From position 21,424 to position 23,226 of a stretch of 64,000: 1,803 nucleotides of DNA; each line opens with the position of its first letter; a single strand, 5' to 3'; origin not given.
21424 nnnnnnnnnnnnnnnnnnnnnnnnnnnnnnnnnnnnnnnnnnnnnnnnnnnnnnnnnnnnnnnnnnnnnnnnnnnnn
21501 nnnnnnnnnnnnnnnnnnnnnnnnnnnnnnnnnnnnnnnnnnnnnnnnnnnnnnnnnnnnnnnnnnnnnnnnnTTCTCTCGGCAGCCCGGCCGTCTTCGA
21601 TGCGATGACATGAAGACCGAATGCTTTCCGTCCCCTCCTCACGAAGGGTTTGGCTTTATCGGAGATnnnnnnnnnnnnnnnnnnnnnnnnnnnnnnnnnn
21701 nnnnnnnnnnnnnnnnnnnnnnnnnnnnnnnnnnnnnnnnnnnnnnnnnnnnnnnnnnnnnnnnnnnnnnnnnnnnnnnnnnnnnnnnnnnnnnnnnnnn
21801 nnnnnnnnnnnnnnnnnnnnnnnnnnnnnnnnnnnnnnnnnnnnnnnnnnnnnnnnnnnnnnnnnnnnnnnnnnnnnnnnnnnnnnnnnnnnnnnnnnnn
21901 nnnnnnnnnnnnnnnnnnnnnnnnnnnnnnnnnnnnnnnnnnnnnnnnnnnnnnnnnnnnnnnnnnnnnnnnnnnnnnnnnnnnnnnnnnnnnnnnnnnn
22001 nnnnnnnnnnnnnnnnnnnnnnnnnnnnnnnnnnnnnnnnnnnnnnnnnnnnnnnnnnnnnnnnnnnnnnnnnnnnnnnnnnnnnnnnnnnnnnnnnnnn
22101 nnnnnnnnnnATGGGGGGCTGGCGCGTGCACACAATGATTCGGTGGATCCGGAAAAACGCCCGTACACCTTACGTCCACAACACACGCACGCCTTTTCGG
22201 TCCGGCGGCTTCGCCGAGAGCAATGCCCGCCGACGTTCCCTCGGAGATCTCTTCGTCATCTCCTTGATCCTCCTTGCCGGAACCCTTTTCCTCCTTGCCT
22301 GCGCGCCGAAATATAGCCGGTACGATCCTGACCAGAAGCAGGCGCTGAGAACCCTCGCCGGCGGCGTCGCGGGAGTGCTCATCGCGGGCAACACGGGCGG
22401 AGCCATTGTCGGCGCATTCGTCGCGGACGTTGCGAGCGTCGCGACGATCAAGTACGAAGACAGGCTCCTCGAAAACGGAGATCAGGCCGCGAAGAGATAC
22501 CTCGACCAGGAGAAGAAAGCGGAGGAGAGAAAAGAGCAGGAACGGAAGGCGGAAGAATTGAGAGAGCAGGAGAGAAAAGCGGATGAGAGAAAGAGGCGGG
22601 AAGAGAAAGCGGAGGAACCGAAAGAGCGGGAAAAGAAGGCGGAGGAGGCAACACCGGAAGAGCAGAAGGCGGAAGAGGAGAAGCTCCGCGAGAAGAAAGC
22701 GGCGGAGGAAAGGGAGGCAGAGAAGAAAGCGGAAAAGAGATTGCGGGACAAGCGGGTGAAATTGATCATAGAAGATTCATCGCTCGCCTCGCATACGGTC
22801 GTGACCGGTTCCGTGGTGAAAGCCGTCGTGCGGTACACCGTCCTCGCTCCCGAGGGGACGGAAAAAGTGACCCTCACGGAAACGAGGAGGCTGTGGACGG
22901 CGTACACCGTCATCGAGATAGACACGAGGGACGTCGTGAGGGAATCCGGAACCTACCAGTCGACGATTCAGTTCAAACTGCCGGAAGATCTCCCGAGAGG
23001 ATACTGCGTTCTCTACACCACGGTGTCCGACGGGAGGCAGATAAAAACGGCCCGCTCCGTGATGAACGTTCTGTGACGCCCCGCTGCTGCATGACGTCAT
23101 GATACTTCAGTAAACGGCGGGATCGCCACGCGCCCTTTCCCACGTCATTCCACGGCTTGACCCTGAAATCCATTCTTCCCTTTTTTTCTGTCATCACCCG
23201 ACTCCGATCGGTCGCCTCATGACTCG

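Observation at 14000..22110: Compositionally distinct ~8-kb patch behaves as a second-messenger-controlled protease/adhesin cassette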

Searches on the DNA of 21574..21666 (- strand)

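Call 36: build_rna_model(alignment_id=A3)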
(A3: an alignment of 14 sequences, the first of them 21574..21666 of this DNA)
Model R1 built from alignment A3 (14 sequences, 95 columns); structure: RNAalifold consensus.
model positions 88; base pairs 20; branch points 1; effective number of sequences 2.9; information 0.647 bits per position. Calibrated on 0.2 Mb of random sequence (short: E-values are rough).
structure used (alignment columns):
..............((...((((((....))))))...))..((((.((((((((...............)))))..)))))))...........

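Call 37: search_with_rna_model(model_id=R1, sources=[window, L002, L003, L004, L005, L006, L007, L008, L009, L010, L011, L012, L013, L014, L015, L016, L017, L018, L019, L020, L021, L022, L023, L024, L025, L026, L027, L028, L029, L030, L031, L032, L033, L034, L035, L036, L037, L038, L039, L040, L041, L042, L043, L044, L045, L046, L047, L048, L049, L050, L051, L052, L053, L054, L055, L056, L057, L058, L059, L060, L061, L062, L063, L064, L065, L066, L067, L068, L069, L070, L071, L072, L073, L074, L075, L076, L077, L078, L079, L080, L081, L082, L083, L084, L085, L086, L087, L088, L089, L090, L091], max_evalue=1)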
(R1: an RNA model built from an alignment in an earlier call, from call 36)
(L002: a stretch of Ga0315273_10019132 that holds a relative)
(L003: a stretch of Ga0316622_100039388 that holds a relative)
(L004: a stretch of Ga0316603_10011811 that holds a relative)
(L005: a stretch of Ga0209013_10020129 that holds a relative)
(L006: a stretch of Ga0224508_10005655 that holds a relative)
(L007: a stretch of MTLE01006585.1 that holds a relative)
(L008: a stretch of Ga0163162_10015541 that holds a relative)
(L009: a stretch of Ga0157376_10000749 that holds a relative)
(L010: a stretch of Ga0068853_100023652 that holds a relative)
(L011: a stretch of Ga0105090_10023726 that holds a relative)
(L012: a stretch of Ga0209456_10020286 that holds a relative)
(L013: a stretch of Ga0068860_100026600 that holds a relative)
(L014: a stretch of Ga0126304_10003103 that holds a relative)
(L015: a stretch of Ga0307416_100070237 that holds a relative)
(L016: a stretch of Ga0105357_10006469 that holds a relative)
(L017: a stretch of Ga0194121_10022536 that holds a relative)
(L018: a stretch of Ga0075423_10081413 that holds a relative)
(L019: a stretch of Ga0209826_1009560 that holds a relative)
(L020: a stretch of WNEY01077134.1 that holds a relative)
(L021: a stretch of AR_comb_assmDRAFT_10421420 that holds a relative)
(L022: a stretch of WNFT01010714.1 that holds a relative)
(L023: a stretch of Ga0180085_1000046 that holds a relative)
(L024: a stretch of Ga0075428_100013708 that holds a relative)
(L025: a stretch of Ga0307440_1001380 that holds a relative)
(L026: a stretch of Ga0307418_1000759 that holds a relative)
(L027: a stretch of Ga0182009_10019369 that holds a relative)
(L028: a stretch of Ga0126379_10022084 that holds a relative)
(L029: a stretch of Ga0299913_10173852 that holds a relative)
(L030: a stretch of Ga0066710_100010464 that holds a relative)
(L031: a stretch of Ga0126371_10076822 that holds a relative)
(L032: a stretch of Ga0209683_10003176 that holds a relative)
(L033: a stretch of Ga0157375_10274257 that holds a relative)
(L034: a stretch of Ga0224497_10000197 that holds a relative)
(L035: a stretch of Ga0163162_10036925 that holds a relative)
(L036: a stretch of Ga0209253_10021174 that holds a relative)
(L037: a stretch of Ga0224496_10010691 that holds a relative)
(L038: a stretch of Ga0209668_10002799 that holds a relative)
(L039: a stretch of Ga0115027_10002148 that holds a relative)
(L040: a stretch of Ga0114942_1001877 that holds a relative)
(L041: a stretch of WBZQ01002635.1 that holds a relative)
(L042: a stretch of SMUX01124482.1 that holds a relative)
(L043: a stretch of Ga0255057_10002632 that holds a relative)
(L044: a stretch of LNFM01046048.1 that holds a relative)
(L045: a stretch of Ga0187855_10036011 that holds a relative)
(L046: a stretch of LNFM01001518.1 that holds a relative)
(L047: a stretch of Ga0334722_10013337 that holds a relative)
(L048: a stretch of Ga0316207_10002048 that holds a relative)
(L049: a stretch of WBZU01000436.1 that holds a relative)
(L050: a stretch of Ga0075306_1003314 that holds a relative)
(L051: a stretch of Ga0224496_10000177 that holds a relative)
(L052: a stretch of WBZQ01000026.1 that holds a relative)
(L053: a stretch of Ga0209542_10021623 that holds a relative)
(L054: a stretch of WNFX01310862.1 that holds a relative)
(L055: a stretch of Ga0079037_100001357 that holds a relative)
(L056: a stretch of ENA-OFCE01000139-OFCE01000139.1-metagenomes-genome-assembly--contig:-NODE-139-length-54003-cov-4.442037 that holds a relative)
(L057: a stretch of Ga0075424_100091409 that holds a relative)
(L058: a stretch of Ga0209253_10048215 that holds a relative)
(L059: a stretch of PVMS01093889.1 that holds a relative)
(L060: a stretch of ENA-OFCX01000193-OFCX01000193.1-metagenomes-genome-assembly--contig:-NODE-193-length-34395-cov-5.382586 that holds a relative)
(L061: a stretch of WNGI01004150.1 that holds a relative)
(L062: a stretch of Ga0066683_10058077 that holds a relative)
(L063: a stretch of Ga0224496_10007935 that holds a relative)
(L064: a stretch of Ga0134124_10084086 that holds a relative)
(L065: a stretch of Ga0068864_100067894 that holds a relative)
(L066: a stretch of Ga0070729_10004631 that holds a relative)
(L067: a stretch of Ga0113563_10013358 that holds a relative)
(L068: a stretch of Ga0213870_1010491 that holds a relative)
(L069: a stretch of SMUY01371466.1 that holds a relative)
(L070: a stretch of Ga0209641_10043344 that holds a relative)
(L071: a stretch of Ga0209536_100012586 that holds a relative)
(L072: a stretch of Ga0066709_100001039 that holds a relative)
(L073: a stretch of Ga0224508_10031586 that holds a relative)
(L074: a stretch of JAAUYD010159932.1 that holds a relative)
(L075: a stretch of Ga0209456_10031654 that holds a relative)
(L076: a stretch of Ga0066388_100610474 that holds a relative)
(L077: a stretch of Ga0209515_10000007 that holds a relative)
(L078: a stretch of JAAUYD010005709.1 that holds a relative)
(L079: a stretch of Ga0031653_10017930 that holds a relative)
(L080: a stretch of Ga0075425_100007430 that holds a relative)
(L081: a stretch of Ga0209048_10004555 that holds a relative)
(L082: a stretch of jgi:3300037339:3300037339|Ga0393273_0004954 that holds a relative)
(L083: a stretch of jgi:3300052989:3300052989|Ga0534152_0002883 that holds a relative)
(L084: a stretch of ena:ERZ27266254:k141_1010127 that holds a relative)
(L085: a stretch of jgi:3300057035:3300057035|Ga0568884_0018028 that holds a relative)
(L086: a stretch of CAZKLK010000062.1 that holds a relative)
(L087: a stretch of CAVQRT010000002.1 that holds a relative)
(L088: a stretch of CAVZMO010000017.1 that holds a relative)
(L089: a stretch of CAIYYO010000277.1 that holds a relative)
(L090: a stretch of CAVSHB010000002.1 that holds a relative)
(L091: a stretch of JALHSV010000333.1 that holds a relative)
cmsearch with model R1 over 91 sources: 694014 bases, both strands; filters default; matches with E-value up to 1: 28.
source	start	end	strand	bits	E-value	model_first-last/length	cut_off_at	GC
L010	1904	1991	+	93.8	1.4e-27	1-88/88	no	0.62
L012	370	458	+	90.9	1.2e-26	1-88/88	no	0.62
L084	3091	3178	+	90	2.4e-26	1-88/88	no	0.53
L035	3561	3648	+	89.1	4.8e-26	1-88/88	no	0.6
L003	1258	1345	+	89.1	4.9e-26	1-88/88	no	0.55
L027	915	1001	+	88.2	9.2e-26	1-88/88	no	0.64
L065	2082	2169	+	87.2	2.1e-25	1-88/88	no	0.59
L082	230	318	+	86.9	2.4e-25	1-88/88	no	0.55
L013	2481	2564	+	86.8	2.8e-25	1-88/88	no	0.58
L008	4507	4594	+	86.7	2.9e-25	1-88/88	no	0.62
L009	5745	5831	+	85.6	6.6e-25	1-88/88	no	0.56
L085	3105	3190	+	85.4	7.7e-25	1-88/88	no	0.55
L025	5716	5798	+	84.3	1.8e-24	1-88/88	no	0.69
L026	5716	5798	+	84.3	1.8e-24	1-88/88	no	0.69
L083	383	471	+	83.2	4.2e-24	1-88/88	no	0.55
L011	21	106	+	79.1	9.1e-23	1-88/88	no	0.6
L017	4176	4263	+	79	9.7e-23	1-88/88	no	0.61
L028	181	267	+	78.6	1.3e-22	1-88/88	no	0.61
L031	2059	2145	+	76.4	6.9e-22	1-88/88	no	0.63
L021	3308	3394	+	76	9.1e-22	1-88/88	no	0.62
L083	6060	6146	-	67.9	4.1e-19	1-88/88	no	0.61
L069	1899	1989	+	66.3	1.4e-18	1-88/88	no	0.48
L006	1361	1452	+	63.7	1e-17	1-88/88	no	0.52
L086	8035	8121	-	58.4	5.6e-16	1-88/88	no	0.57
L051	5686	5775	+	56.8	1.8e-15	1-88/88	no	0.51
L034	5674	5763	+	51.6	8.9e-14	1-88/88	no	0.46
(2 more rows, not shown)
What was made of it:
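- On c-di-GMP-I riboswitch (GEMM-I, clan CL00126): adhesin leader 21577-21663(-): Independent model R1 gives 73.5 bits (call 37).
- On Reciprocal c-di-GMP protease/adhesin circuit (C. difficile type): The same is seen in L083 (call 37).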

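Call 61: search_with_rna_model(model_id=R1, source=window, max_evalue=1, show_alignments=2)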
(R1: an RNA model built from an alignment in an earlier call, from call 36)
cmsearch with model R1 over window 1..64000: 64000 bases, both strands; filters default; matches with E-value up to 1: 3.
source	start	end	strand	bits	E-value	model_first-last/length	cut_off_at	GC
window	21574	21666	-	73.5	5.7e-22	1-88/88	no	0.56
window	15150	15238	+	48.7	7.7e-14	1-88/88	no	0.49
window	63619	63704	-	10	0.35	1-88/88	no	0.6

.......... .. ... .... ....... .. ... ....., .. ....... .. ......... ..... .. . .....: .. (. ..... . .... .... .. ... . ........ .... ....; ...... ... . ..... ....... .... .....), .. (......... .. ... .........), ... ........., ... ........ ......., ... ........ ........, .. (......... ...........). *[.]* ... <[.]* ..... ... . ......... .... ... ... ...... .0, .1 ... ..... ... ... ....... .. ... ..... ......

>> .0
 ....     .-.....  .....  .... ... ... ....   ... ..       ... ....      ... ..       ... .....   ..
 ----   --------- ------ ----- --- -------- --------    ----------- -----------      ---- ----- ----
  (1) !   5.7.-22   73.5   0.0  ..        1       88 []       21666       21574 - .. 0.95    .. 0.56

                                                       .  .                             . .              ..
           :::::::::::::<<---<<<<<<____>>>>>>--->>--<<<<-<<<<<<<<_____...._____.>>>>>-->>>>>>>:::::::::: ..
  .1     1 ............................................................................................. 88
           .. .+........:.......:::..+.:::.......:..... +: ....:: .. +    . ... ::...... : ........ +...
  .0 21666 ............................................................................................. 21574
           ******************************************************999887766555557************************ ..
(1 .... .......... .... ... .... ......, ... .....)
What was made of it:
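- Checked: With a model built from other loci's aptamers it scores 48.7 bits, E about 1e-13 (calls 37, 61).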

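Call 71: search_with_rna_model(model_id=R1, sources=[L093, L094, L095, L092], max_evalue=1)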
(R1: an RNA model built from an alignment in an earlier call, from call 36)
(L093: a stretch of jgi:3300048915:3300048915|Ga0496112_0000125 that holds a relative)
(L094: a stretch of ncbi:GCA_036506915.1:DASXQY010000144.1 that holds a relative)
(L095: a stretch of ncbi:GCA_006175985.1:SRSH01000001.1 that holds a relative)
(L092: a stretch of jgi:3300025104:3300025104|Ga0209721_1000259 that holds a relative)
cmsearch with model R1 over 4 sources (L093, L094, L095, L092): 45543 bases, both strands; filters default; matches with E-value up to 1: 2.
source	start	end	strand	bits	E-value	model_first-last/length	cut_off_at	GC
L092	2489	2581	+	73.5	4.1e-22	1-88/88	no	0.56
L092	8917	9005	-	48.7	5.5e-14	1-88/88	no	0.49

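Call 90: search_with_rna_model(model_id=R1, sources=[window, L003, L006, L008, L009, L010, L011, L012, L013, L017, L021, L025, L027, L028, L031, L034, L035, L051, L065, L069, L082, L083, L085, L086], max_evalue=0.001, make_alignment=true)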
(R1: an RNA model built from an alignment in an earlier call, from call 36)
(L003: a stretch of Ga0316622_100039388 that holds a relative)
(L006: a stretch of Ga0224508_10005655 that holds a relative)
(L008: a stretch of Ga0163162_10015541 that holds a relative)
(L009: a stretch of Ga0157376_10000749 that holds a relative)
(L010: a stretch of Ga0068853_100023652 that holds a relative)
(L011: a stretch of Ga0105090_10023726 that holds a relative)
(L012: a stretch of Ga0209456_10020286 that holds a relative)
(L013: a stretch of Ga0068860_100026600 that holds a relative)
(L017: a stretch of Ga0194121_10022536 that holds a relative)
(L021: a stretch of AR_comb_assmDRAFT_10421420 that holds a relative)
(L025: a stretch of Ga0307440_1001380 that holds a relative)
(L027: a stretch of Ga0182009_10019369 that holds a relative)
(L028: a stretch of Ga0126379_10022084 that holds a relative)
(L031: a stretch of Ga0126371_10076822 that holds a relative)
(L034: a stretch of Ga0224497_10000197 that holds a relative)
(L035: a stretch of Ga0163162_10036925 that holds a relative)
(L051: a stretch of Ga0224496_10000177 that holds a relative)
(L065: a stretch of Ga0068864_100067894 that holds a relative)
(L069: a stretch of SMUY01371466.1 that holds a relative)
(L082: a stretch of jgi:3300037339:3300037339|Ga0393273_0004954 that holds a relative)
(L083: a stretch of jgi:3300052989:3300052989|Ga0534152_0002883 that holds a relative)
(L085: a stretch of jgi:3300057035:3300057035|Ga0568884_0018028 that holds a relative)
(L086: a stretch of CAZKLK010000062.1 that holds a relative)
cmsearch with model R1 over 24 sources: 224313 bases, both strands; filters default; matches with E-value up to 0.001: 26.
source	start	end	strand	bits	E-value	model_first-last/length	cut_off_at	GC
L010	1904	1991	+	93.8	4.5e-28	1-88/88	no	0.62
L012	370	458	+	90.9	3.9e-27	1-88/88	no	0.62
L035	3561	3648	+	89.1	1.6e-26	1-88/88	no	0.6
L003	1258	1345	+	89.1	1.6e-26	1-88/88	no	0.55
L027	915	1001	+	88.2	3e-26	1-88/88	no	0.64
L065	2082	2169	+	87.2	6.7e-26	1-88/88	no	0.59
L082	230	318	+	86.9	7.8e-26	1-88/88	no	0.55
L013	2481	2564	+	86.8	8.9e-26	1-88/88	no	0.58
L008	4507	4594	+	86.7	9.4e-26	1-88/88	no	0.62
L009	5745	5831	+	85.6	2.1e-25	1-88/88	no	0.56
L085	3105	3190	+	85.4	2.5e-25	1-88/88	no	0.55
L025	5716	5798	+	84.3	5.8e-25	1-88/88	no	0.69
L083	383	471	+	83.2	1.3e-24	1-88/88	no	0.55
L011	21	106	+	79.1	3e-23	1-88/88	no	0.6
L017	4176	4263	+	79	3.1e-23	1-88/88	no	0.61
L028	181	267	+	78.6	4.2e-23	1-88/88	no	0.61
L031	2059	2145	+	76.4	2.2e-22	1-88/88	no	0.63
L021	3308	3394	+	76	3e-22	1-88/88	no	0.62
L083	6060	6146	-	67.9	1.3e-19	1-88/88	no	0.61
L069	1899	1989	+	66.3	4.4e-19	1-88/88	no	0.48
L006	1361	1452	+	63.7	3.3e-18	1-88/88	no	0.52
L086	8035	8121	-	58.4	1.8e-16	1-88/88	no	0.57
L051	5686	5775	+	56.8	5.7e-16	1-88/88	no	0.51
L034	5674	5763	+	51.6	2.9e-14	1-88/88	no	0.46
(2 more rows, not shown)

Alignment A6: 26 matches aligned to the model, 95 columns, each read 5' to 3' on its own strand. Consensus structure (alignment columns), stored with it:
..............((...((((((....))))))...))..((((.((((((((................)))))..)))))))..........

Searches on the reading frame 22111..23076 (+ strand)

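Call 5: search_protein_families(library=pfam, proteins=[window:22111-23076:+], max_evalue=0.01)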
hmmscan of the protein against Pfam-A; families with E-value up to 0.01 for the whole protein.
window:22111-23076:+ (321 aa): 1 family
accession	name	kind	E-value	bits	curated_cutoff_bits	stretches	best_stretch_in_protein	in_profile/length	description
PF04829.18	PT-VENN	-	0.002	18.6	20.3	1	78-108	14-44/52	Pre-toxin domain with VENN motif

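Call 48: search_protein_families(library=ncbifam, proteins=[window:22111-23076:+], max_evalue=0.01)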
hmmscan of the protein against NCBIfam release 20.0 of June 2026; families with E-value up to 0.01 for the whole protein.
window:22111-23076:+ (321 aa): 10 families
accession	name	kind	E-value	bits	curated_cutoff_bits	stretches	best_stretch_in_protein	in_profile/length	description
NF007065.0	PRK09510.1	equivalog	0.00047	19.3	213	1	92-209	42-157/387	cell envelope integrity protein TolA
NF047584.1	LIC11612_FN_binding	equivalog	0.00054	19.8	260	1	127-212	85-170/323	LIC11612 family fibronectin-binding protein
NF033930.1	pneumo_PspA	exception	0.00083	18.2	850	1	98-217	15-137/659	pneumococcal surface protein A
NF005844.0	PRK07764.1-3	equivalog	0.0009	18.1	964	1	120-243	414-550/841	DNA polymerase III subunit gamma and tau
NF040533.1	endo_SpGH101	exception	0.00096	16.4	2900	1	76-240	11-178/1962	SpGH101 family endo-alpha-N-acetylgalactosaminidase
NF047351.1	lipase_YSIRK_Sa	exception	0.0012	17.2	650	1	134-206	56-128/704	YSIRK-targeted triacylglycerol lipase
NF040553.1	SGO_0316_fam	subfamily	0.002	15.8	1400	1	72-317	4-237/1486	SGO_0316/SGO_0317 family LPXTG-anchored serine peptidase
NF033647.1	adhesin_LEA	equivalog_domain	0.0046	15.9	200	1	75-215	13-147/656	LEA family epithelial adhesin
NF008074.0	PRK10811.1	equivalog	0.005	14.6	908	1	128-214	599-686/1068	ribonuclease E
TIGR04526.1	predic_Ig_block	subfamily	0.0065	15.4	150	1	93-211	20-130/693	putative immunoglobulin-blocking virulence protein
